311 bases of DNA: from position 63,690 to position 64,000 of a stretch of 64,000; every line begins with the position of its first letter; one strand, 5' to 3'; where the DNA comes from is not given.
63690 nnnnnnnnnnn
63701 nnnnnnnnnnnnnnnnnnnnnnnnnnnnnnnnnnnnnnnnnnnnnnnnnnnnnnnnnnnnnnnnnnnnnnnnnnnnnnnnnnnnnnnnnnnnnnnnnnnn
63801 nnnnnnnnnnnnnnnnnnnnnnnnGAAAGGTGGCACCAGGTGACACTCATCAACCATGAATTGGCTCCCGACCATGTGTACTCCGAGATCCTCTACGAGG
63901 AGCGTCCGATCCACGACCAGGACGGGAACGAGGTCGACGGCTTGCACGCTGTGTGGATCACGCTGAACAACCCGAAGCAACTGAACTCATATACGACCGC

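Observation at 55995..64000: Plus-strand operon DUF35-thiolase-PrpF-like-(Mo enzyme)-ZnADH-crotonase divergent from the OFOR operon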

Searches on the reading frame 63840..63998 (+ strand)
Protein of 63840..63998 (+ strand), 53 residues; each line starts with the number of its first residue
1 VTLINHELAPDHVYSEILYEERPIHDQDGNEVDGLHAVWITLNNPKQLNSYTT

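Call 7: search_protein_families(library=pfam, proteins=[window:63840-63998:+])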
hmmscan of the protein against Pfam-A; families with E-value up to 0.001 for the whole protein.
window:63840-63998:+ (53 aa): 0 families

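Call 8: search_protein_families(library=ncbifam, proteins=[window:63840-63998:+])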
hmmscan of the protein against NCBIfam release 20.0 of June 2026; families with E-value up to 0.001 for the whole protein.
window:63840-63998:+ (53 aa): 1 family
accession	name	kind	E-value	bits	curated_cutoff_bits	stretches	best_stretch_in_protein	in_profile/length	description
TIGR03200.1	dearomat_oah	equivalog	1.1e-13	51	464.45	1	4-53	7-54/360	6-oxocyclohex-1-ene-1-carbonyl-CoA hydratase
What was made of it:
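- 63840..64000 (+): N-terminal 53 codons of 6-oxocyclohex-1-ene-1-carbonyl-CoA hydrolase (Oah/BamA type), cut by the window end. TIGR03200 is the only hit, 51 bits on 53 aa (call 8).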
